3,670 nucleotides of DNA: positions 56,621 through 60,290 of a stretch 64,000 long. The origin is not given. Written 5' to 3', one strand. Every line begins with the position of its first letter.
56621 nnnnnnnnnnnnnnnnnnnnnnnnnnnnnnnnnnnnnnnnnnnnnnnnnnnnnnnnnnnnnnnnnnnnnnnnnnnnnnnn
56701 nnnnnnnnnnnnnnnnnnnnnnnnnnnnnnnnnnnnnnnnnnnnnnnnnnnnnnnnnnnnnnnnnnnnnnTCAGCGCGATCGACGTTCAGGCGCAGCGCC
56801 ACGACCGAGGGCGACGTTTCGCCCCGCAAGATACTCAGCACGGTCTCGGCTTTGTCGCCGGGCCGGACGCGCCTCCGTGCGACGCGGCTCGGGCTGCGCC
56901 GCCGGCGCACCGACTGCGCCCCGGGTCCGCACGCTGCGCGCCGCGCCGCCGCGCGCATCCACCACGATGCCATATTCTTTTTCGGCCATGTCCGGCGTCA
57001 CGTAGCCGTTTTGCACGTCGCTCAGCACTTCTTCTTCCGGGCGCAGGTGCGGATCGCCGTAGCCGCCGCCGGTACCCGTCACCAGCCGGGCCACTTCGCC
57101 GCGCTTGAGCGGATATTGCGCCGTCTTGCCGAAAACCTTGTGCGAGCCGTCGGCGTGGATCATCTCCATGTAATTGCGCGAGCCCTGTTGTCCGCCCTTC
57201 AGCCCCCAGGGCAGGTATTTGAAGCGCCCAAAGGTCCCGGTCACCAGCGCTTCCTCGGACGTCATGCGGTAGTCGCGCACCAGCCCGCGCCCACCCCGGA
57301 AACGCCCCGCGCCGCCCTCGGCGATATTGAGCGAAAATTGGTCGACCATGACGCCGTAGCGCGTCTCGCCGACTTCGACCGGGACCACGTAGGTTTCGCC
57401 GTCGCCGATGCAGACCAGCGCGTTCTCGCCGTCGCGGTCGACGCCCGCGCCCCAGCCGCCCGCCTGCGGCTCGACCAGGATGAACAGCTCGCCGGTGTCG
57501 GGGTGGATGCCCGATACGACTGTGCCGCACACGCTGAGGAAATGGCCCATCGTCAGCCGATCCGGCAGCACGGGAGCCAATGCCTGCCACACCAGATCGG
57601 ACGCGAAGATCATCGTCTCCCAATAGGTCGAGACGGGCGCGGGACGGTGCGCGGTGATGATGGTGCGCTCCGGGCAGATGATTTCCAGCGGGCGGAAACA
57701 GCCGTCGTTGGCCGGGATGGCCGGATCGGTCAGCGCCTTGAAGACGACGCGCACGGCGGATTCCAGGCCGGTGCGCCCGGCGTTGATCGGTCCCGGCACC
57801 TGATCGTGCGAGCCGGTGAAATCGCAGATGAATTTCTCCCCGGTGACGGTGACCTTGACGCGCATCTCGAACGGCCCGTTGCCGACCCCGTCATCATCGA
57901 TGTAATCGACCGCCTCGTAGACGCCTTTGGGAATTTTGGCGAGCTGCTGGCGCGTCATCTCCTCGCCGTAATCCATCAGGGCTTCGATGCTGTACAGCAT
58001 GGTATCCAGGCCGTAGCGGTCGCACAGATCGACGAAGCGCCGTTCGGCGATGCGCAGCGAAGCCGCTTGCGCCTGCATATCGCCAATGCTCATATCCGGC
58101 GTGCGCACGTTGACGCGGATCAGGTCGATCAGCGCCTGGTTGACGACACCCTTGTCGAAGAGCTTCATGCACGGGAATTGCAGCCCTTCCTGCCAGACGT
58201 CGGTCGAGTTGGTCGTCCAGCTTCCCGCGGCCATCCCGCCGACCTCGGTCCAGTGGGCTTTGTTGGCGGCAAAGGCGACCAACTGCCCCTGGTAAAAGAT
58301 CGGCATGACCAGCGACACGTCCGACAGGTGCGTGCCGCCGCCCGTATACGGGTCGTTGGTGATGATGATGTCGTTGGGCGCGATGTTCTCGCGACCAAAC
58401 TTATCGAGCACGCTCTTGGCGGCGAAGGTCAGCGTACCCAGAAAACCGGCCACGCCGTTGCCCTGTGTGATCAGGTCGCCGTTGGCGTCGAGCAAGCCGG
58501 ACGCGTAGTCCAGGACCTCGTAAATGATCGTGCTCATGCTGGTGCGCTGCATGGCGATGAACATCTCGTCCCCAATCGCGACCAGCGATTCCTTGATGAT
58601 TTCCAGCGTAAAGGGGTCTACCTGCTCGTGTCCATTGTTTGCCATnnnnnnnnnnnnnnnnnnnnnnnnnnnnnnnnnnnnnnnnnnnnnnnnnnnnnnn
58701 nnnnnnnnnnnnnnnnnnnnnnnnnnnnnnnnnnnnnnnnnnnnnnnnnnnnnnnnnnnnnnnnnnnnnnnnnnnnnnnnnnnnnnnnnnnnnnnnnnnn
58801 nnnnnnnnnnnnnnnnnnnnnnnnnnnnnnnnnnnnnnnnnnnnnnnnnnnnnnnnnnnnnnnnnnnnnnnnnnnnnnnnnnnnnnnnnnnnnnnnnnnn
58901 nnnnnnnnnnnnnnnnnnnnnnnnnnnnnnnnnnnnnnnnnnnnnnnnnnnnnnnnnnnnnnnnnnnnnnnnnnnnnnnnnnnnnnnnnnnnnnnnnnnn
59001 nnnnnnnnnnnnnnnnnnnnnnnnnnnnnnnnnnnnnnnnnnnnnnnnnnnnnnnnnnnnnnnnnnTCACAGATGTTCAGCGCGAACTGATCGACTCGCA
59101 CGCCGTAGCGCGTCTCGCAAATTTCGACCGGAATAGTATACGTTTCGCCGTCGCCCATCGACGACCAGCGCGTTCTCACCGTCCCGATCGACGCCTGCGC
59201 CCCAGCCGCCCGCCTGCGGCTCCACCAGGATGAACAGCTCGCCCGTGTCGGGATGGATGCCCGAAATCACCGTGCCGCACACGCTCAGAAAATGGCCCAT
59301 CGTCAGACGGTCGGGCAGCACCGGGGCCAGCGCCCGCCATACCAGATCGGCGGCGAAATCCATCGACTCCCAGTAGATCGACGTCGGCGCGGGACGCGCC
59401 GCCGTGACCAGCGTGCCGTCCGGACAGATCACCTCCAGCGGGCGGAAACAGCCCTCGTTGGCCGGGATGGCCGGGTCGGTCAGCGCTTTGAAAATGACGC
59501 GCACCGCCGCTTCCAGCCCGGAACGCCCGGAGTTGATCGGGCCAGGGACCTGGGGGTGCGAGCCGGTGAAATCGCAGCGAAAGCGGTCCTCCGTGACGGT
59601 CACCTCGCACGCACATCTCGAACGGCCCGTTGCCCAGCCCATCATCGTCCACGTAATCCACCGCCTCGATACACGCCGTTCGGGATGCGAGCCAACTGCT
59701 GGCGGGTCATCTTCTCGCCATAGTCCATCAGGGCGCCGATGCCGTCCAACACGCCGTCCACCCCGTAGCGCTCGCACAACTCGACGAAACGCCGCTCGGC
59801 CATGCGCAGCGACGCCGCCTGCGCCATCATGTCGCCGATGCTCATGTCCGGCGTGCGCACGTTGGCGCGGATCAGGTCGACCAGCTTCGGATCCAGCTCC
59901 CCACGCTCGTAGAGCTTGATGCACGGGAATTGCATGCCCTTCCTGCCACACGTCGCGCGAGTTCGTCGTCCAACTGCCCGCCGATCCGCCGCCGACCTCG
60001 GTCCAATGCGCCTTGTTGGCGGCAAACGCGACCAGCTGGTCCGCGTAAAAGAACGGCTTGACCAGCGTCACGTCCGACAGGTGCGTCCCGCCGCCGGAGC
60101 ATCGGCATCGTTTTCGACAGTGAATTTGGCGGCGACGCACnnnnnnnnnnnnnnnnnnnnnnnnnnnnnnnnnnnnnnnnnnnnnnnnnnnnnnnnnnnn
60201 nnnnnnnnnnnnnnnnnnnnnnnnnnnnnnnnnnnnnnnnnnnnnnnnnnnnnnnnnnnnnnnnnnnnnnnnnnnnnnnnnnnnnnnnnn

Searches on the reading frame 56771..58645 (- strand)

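Call 63: search_protein_families(library=pfam, proteins=[window:56771-58645:-], max_evalue=0.00001)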
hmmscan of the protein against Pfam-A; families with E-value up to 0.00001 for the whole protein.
window:56771-58645:- (624 aa): 1 family
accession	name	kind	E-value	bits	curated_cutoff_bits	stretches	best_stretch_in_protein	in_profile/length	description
PF02538.19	Hydantoinase_B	-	2.8e-174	580.9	26.8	1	10-532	1-519/519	Hydantoinase B/oxoprolinase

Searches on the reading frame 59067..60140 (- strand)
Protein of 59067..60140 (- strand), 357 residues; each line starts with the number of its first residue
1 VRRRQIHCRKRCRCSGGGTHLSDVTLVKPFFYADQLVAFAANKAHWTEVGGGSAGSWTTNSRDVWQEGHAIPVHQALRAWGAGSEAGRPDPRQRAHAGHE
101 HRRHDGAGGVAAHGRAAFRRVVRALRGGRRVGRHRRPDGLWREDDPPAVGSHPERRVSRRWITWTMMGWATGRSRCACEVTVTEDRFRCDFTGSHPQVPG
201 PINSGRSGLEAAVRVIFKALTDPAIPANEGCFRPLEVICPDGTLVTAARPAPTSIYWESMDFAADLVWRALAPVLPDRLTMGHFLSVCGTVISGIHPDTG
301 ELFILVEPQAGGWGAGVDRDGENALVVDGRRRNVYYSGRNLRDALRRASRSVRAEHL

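Call 63: search_protein_families(library=pfam, proteins=[window:59067-60140:-], max_evalue=0.00001)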
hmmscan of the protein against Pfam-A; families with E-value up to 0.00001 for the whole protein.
window:59067-60140:- (357 aa): 1 family
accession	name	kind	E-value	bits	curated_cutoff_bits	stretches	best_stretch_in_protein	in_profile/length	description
PF02538.19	Hydantoinase_B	-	1.4e-64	218.9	26.8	2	169-325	238-396/519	Hydantoinase B/oxoprolinase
